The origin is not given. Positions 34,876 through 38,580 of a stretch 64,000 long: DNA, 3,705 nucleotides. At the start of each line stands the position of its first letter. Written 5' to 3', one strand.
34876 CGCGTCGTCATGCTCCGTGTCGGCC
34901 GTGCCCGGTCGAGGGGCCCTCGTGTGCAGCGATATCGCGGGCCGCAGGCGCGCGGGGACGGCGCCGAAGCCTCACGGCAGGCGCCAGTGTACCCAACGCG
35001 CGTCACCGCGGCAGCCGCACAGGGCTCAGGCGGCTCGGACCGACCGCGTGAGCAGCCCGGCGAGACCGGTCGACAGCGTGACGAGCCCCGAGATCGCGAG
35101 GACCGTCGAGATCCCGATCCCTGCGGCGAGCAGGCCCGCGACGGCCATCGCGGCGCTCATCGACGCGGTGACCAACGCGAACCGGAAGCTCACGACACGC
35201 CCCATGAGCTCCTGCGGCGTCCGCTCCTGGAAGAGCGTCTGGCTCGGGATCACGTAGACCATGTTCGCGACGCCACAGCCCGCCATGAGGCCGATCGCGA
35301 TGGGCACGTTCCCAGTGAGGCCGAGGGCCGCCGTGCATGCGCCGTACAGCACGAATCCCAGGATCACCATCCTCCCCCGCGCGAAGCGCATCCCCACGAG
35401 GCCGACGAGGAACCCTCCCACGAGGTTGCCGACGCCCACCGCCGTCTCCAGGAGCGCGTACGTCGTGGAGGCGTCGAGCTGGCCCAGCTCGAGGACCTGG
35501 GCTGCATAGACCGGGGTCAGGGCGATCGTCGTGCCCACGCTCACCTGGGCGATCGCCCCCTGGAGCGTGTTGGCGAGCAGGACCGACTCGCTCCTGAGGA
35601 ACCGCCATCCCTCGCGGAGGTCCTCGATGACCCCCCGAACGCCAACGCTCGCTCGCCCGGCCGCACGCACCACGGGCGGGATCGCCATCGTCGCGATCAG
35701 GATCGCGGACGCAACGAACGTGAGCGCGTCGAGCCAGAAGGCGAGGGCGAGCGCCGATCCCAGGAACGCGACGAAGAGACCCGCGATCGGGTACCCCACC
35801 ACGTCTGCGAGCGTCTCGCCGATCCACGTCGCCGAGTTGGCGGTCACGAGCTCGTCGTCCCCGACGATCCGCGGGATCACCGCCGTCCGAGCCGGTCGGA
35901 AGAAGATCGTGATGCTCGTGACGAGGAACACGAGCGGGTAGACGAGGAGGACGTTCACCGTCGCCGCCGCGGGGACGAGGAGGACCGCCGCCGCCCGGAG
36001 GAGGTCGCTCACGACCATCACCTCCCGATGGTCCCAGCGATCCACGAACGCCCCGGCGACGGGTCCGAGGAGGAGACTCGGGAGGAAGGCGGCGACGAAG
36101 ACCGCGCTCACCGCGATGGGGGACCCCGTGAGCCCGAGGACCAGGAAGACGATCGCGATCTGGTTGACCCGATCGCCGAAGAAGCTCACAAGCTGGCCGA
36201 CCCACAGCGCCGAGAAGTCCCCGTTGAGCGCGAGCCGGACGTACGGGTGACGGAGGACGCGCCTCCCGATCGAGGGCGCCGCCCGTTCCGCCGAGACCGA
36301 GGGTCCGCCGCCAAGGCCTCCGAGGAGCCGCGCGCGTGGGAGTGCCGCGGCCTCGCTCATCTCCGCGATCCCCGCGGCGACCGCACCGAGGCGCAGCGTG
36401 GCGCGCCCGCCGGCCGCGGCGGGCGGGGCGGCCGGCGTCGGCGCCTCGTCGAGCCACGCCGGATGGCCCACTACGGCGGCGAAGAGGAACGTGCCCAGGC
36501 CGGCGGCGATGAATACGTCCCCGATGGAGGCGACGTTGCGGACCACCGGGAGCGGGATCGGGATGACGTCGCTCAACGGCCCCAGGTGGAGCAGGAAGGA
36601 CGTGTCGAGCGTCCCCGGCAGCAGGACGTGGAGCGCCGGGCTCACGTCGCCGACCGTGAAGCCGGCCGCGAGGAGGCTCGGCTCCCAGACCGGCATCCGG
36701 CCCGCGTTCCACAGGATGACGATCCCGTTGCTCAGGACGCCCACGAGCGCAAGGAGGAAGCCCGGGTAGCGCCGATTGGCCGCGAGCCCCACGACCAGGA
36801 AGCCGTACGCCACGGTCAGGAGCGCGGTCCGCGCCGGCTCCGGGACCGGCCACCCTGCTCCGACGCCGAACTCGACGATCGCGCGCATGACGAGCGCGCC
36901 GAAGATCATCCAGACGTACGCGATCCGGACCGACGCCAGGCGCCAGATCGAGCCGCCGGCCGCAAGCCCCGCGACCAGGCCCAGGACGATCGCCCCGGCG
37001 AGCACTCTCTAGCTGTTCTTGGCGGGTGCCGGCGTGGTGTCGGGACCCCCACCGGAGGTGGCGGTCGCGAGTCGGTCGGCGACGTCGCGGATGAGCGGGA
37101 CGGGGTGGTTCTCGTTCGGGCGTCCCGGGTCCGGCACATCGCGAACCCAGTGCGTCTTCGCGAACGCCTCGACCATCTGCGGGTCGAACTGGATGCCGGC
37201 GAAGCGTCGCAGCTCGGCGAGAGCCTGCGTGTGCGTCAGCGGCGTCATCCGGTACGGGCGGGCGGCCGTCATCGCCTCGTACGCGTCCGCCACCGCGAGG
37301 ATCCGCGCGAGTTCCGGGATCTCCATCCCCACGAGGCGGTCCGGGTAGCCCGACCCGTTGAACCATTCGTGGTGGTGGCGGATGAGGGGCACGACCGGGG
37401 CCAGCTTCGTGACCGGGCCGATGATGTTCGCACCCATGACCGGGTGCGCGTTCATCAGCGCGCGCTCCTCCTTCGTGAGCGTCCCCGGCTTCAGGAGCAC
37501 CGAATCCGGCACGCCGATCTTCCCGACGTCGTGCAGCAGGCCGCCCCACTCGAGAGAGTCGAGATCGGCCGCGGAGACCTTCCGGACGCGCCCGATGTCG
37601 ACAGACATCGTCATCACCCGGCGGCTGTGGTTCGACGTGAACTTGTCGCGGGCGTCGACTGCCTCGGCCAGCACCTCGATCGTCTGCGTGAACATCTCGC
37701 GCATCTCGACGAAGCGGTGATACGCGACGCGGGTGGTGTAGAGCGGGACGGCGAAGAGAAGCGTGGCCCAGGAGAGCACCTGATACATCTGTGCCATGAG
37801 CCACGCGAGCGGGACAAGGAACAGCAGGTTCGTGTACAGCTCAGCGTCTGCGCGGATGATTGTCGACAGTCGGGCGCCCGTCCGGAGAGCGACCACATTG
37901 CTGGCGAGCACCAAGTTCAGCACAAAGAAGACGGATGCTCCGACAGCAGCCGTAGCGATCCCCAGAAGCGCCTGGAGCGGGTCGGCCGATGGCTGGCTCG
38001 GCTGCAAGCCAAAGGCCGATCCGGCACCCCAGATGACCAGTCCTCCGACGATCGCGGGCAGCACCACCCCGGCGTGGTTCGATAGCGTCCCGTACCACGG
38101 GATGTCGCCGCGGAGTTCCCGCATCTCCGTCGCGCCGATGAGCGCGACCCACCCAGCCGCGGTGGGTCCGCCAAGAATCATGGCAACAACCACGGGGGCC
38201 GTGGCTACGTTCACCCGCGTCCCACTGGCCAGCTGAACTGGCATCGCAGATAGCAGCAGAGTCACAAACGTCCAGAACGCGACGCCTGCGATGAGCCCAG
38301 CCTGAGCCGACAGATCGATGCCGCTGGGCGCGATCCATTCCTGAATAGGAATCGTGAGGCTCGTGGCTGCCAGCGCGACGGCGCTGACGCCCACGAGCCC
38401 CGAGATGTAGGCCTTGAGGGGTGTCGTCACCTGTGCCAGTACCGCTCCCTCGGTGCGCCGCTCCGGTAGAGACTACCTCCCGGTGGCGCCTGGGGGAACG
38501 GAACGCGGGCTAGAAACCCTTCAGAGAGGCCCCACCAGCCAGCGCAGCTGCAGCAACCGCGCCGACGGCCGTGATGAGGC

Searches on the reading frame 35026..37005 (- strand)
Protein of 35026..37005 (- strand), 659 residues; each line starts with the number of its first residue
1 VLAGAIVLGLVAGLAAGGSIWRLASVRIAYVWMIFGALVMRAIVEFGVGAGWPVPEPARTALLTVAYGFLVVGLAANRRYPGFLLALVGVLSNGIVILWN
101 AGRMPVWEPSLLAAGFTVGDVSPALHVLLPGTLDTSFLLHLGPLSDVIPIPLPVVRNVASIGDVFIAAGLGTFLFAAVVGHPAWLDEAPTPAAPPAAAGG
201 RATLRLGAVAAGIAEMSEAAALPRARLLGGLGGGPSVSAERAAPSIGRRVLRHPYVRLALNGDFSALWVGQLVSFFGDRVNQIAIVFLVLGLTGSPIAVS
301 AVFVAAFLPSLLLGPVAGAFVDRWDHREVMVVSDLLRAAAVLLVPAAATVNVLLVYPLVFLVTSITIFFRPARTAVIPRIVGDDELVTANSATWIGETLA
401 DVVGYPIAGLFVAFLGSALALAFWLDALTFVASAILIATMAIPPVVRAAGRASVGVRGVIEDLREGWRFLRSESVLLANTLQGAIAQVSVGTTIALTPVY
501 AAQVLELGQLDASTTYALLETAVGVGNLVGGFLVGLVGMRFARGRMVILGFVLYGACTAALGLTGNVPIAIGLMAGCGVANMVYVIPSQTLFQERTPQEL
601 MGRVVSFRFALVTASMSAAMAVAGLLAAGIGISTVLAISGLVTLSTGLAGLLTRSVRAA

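Call 7: search_protein_families(library=pfam, proteins=[window:35026-37005:-], max_evalue=0.01)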
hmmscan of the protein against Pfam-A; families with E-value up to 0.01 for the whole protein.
window:35026-37005:- (659 aa): 3 families
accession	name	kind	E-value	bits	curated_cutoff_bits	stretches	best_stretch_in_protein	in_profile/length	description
PF05977.19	MFS_3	-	1.8e-31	109.7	27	1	263-653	11-393/524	Transmembrane secretion effector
PF07690.21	MFS_1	-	2.7e-31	109.2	33.4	2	267-606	1-333/347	Major Facilitator Superfamily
PF17248.7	DUF5317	-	8.2e-23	81.5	25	1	26-174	2-150/151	Family of unknown function (DUF5317)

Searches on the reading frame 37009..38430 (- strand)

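Call 7: search_protein_families(library=pfam, proteins=[window:37009-38430:-], max_evalue=0.01)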
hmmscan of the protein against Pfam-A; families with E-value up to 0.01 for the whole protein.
window:37009-38430:- (473 aa): 3 families
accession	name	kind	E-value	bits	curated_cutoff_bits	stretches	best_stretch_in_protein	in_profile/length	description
PF13487.12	HD_5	-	2.2e-39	135.4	27.2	1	253-418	2-169/170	HD domain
PF01966.28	HD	-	4.3e-21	75.8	22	1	266-387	2-116/116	HD domain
PF20972.2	MASE9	-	0.006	17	24.3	0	157-235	118-193/203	MASE9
